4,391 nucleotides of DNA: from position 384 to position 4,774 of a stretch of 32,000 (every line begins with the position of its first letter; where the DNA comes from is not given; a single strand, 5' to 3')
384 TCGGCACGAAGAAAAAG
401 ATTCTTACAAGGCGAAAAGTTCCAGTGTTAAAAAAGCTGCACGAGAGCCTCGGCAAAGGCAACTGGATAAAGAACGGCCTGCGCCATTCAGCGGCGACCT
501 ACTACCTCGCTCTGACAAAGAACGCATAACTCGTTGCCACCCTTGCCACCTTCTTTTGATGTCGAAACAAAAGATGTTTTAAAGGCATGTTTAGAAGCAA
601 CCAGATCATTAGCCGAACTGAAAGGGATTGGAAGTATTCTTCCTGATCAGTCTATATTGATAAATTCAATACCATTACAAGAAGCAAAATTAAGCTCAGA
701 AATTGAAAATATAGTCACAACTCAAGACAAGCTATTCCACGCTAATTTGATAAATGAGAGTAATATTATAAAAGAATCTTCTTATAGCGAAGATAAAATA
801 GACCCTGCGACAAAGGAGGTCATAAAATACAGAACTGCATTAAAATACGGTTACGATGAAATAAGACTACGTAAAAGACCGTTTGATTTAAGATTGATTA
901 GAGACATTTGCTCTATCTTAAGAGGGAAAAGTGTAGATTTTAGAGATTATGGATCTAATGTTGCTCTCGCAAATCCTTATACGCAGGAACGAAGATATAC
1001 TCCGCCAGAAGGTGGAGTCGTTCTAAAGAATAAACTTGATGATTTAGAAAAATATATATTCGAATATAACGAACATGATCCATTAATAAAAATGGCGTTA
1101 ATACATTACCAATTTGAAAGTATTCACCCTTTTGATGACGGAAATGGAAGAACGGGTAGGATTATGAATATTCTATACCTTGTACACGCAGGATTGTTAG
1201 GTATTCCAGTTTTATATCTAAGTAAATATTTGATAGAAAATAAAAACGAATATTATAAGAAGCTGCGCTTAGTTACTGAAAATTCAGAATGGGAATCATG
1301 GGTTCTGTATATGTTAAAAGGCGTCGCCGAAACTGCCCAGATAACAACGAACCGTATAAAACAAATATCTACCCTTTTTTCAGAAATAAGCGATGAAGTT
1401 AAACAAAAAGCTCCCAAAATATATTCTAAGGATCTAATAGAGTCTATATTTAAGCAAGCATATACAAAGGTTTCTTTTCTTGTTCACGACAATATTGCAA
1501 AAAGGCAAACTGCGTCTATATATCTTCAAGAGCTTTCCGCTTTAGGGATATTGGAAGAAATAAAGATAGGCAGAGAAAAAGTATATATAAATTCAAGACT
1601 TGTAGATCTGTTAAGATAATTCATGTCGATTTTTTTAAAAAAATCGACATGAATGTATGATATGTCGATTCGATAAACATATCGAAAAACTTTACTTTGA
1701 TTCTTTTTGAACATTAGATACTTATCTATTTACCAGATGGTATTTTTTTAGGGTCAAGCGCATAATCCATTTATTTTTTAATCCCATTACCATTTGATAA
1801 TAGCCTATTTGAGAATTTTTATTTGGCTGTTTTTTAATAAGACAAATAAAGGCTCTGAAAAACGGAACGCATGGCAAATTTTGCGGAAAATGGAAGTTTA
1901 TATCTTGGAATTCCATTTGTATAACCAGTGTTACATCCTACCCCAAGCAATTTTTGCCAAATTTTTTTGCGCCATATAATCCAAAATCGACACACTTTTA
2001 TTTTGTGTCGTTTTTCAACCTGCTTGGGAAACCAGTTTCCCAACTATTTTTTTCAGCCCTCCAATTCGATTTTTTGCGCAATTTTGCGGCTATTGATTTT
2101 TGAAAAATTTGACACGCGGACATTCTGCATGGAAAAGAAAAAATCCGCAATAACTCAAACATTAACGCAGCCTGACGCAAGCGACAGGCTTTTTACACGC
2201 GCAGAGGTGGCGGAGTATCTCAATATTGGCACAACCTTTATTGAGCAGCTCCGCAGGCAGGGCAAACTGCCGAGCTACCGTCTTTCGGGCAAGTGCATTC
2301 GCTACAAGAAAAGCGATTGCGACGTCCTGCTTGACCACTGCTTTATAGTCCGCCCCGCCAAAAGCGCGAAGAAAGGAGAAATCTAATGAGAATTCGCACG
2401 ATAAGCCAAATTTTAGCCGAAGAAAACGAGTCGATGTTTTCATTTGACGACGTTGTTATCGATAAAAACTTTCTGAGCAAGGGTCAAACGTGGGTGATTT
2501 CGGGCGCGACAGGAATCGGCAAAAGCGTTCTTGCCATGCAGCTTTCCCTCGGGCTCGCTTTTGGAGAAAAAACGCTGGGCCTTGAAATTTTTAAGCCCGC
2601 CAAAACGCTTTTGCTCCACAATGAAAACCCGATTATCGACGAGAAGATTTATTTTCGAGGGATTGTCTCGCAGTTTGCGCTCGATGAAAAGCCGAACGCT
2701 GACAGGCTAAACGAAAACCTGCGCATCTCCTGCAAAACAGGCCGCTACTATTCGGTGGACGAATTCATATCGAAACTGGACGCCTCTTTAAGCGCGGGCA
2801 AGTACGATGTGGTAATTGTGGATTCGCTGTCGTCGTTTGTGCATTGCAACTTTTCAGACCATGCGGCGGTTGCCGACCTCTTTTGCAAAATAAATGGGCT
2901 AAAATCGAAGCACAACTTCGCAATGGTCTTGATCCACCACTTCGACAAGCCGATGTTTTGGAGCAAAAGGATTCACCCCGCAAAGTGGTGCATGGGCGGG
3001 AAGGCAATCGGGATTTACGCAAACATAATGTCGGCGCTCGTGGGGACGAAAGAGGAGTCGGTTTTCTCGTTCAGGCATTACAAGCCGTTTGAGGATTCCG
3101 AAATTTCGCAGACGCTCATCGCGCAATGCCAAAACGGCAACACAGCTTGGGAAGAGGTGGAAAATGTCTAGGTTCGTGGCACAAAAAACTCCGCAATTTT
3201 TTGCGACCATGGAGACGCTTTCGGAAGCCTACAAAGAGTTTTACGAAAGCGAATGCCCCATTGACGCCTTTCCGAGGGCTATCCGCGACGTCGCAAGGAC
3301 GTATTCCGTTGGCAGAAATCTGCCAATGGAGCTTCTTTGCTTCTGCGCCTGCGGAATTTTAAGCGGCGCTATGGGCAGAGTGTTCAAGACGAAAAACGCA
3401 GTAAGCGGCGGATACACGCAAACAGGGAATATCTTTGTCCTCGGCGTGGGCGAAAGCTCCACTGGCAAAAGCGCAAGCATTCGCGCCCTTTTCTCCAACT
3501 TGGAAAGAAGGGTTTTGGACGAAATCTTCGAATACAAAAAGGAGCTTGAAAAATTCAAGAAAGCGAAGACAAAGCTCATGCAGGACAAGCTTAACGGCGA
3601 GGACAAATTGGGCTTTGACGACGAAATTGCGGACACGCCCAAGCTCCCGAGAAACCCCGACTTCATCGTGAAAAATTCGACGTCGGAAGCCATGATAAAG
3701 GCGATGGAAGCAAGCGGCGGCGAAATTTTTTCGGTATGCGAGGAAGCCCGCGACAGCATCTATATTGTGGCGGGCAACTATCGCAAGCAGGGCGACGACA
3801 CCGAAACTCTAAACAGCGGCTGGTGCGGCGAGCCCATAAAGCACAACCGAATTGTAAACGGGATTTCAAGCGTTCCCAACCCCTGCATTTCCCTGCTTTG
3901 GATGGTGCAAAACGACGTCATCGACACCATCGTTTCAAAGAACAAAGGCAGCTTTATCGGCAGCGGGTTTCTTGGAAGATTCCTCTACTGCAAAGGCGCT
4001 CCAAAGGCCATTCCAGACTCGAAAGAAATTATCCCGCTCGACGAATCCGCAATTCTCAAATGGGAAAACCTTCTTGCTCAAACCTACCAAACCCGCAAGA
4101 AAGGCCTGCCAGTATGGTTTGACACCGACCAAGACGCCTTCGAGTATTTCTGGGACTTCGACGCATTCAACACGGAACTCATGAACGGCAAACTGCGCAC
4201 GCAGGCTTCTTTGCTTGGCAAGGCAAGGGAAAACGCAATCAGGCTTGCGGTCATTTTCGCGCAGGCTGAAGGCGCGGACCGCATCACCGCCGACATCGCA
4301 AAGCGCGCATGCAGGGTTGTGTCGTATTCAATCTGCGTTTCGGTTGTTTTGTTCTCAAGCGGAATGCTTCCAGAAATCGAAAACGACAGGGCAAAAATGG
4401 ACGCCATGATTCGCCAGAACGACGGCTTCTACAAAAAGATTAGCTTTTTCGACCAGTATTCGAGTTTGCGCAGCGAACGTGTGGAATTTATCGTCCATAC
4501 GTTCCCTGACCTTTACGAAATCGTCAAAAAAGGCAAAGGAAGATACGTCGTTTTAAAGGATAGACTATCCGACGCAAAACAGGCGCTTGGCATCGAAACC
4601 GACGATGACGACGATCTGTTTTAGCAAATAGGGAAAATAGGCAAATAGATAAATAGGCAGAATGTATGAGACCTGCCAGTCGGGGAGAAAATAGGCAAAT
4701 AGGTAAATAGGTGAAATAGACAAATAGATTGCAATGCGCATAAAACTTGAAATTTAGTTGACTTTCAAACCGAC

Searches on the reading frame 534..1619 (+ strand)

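Call 23: search_protein_families(library=pfam, proteins=[window:534-1619:+], max_evalue=0.01)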
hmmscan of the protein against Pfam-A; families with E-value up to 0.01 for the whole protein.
window:534-1619:+ (361 aa): 3 families
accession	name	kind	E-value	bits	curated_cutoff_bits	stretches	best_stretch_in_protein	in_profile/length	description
PF21248.3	SoFic-like_C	-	8.6e-30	103.2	27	1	281-356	1-76/76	Protein adenylyltransferase SoFic-like, C-terminal domain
PF13784.11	Fic_N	-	8.4e-24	83.9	26.7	1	16-108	1-82/82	Fic/DOC family N-terminal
PF02661.23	Fic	-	3.1e-14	54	24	1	141-216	28-93/93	Fic/DOC family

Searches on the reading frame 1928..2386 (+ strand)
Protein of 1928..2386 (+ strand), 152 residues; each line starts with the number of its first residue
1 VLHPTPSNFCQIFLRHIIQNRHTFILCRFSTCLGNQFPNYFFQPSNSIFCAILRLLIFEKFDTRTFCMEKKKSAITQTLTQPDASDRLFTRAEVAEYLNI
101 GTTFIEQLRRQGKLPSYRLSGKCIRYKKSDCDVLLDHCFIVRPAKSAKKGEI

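Call 23: search_protein_families(library=pfam, proteins=[window:1928-2386:+], max_evalue=0.01)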
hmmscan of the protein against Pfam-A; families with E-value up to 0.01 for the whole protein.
window:1928-2386:+ (152 aa): 1 family
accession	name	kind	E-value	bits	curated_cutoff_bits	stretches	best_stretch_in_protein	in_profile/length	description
PF12728.13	HTH_17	-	9.2e-10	39.1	27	1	88-130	1-42/51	Helix-turn-helix domain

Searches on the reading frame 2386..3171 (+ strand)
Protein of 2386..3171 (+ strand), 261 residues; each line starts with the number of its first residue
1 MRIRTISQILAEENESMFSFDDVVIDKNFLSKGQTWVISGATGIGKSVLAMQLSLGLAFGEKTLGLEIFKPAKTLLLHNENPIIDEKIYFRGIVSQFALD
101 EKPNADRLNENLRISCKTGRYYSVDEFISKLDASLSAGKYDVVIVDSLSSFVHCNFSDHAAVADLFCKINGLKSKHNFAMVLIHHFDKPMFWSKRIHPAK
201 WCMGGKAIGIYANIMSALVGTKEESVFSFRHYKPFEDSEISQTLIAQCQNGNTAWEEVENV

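Call 23: search_protein_families(library=pfam, proteins=[window:2386-3171:+], max_evalue=0.01)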
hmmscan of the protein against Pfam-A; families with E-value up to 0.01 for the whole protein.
window:2386-3171:+ (261 aa): 3 families
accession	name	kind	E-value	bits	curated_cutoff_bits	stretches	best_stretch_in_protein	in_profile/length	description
PF13481.12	AAA_25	-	1.7e-18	67.4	27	1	27-188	27-192/195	AAA domain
PF20720.3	nSTAND3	-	0.00039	20.6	27.2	1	28-70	12-55/155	Novel STAND NTPase 3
PF06745.19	ATPase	-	0.0052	16.6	26.6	0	22-151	10-131/231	KaiC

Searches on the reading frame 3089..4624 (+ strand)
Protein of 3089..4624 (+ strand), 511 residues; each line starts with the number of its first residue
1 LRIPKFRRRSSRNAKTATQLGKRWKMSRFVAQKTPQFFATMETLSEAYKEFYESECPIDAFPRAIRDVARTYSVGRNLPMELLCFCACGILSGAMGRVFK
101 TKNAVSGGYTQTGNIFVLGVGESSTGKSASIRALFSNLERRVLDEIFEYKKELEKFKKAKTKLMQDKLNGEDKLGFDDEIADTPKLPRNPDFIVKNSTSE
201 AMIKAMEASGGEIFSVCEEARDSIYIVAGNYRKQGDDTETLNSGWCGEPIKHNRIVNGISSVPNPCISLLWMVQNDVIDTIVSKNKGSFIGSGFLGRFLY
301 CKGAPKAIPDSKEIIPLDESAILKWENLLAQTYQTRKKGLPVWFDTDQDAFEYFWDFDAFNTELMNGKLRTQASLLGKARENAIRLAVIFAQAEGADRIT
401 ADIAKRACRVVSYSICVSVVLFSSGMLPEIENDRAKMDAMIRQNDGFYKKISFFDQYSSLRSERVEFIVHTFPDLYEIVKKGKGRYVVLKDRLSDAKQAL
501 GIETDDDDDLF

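Call 23: search_protein_families(library=pfam, proteins=[window:3089-4624:+], max_evalue=0.01)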
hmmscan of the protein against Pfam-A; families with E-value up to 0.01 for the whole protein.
window:3089-4624:+ (511 aa): 2 families
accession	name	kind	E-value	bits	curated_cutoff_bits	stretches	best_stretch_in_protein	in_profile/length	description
PF13148.11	DUF3987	-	7.7e-41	140.9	27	1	79-415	3-355/364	Protein of unknown function (DUF3987)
PF05673.19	DUF815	-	0.0085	15.7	23.8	0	117-163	56-102/249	Protein of unknown function (DUF815)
